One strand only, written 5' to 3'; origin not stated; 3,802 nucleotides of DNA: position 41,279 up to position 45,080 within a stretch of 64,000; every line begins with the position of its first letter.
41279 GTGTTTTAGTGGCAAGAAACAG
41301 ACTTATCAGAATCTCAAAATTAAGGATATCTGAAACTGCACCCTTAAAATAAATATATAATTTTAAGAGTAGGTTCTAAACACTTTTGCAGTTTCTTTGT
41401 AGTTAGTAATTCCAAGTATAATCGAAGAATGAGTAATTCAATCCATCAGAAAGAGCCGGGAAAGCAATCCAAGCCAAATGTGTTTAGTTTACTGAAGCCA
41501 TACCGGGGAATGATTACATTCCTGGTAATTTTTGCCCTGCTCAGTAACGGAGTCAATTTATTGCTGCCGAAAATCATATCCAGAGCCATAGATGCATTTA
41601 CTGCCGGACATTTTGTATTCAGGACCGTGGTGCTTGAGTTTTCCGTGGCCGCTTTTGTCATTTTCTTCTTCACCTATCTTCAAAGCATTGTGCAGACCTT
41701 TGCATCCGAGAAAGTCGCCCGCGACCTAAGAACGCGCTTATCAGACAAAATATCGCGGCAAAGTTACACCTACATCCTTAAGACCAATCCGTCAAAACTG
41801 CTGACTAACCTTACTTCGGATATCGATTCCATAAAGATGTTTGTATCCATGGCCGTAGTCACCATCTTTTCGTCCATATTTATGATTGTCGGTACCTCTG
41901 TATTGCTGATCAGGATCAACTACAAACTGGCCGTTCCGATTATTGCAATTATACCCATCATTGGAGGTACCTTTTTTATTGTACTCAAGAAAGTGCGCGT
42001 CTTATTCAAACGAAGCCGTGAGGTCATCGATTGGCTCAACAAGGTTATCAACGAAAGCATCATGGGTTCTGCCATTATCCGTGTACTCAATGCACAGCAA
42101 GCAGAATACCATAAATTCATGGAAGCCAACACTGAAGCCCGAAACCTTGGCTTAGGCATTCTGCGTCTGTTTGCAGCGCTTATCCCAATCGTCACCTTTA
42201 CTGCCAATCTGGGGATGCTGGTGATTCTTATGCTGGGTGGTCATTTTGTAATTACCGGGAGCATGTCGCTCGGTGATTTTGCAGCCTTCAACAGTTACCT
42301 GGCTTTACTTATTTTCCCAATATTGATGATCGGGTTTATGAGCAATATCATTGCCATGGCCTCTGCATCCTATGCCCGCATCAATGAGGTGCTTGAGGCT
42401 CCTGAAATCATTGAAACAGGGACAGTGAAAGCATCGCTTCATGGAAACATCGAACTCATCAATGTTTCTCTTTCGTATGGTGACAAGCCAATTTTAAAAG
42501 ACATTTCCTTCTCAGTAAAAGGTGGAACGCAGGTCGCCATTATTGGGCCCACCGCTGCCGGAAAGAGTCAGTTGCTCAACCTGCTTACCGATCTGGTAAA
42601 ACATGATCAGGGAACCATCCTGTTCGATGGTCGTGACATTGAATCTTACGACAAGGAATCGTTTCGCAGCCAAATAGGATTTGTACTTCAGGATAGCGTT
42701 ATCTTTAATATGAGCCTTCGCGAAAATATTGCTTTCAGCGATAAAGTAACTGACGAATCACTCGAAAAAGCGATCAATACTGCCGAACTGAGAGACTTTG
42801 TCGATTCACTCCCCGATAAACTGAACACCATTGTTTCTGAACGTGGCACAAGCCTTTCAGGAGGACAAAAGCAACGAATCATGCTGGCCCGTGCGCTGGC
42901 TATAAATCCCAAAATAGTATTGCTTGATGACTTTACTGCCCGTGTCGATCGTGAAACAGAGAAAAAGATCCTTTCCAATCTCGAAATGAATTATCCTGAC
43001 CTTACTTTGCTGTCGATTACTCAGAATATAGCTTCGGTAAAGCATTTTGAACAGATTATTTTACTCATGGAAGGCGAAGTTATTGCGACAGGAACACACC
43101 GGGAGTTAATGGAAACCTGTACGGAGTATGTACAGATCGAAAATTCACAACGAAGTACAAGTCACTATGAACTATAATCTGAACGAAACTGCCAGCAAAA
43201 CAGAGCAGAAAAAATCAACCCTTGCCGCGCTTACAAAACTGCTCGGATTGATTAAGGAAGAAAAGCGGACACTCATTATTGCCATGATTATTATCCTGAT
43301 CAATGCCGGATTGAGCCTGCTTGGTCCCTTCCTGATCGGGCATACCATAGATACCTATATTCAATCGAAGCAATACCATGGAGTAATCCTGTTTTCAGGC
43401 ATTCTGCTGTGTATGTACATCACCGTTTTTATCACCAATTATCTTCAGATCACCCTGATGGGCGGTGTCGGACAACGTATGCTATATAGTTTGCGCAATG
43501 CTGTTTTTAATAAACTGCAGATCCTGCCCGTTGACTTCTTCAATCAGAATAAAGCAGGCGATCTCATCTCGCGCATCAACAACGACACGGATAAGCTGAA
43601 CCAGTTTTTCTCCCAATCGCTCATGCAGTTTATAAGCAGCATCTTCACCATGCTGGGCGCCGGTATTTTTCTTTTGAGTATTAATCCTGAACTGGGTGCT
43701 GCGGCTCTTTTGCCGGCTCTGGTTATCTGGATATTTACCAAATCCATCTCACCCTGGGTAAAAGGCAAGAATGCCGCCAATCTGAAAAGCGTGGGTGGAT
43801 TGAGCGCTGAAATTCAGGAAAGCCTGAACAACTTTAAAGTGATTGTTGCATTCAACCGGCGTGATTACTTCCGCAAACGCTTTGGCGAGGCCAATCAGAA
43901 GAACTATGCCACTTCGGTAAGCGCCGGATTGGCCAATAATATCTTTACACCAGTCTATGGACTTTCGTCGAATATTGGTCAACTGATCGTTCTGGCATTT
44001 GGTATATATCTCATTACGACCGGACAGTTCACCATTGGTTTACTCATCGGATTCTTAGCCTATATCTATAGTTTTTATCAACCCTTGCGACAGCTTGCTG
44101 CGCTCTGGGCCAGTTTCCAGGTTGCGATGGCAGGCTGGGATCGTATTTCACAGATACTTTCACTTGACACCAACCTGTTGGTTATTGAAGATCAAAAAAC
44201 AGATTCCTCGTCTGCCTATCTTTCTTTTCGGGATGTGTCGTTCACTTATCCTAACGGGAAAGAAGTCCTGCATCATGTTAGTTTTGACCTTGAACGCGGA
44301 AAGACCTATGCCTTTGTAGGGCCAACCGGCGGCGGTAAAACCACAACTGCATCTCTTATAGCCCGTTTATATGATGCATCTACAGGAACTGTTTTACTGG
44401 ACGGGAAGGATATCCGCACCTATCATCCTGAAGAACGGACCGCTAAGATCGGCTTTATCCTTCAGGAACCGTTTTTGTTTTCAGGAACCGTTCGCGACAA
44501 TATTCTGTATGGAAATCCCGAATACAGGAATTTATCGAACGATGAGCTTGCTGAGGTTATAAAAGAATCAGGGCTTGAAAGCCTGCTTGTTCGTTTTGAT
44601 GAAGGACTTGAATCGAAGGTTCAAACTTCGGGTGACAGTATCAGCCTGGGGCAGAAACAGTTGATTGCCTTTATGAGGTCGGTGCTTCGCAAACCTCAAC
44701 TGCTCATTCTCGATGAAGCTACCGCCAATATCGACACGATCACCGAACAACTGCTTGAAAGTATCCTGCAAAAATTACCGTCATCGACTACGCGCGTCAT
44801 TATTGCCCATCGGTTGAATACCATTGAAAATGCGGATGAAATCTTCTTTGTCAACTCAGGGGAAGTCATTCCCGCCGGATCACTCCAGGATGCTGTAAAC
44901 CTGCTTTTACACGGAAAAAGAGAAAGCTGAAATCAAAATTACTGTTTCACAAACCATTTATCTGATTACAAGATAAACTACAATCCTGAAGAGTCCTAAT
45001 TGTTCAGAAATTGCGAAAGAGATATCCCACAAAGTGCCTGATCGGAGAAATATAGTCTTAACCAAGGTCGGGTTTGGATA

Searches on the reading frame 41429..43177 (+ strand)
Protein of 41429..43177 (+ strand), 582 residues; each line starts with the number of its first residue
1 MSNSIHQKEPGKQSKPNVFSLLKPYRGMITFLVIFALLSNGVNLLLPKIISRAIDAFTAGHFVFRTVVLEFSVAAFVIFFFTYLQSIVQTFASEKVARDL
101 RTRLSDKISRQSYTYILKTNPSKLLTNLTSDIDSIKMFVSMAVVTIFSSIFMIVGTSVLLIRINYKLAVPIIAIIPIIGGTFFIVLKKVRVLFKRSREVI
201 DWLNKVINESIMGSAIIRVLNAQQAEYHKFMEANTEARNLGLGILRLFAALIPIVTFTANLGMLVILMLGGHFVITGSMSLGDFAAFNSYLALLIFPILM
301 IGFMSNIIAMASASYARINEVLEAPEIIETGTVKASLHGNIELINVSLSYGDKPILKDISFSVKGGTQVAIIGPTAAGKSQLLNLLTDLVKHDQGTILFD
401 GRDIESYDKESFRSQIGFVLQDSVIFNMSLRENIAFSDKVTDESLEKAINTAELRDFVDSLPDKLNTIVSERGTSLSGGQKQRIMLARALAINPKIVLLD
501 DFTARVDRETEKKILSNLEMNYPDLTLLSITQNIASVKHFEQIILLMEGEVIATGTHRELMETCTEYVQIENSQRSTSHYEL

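Call 18: search_protein_families(library=pfam, proteins=[window:41429-43177:+])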
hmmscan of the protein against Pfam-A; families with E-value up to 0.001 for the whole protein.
window:41429-43177:+ (582 aa): 2 families
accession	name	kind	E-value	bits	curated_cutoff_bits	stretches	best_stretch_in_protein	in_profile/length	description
PF00664.28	ABC_membrane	-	2.9e-41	142.4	28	1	30-297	2-273/274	ABC transporter transmembrane region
PF00005.33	ABC_tran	-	7.1e-32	111.3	25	1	356-504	1-137/137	ABC transporter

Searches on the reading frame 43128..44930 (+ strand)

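Call 18: search_protein_families(library=pfam, proteins=[window:43128-44930:+])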
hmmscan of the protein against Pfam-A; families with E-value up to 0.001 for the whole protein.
window:43128-44930:+ (600 aa): 5 families
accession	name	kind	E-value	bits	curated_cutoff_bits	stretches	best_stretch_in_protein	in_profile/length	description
PF00664.28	ABC_membrane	-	3.9e-53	181.3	28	1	49-319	1-273/274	ABC transporter transmembrane region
PF00005.33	ABC_tran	-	2.7e-28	99.7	25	1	381-533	1-137/137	ABC transporter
PF06414.18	Zeta_toxin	-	9.6e-05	22.3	22.3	1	392-436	17-61/199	Zeta toxin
PF02463.25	SMC_N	-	0.00012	22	40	1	169-576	135-212/220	RecF/RecN/SMC N terminal domain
PF13401.12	AAA_22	-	0.00093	20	27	0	394-546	8-104/130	AAA domain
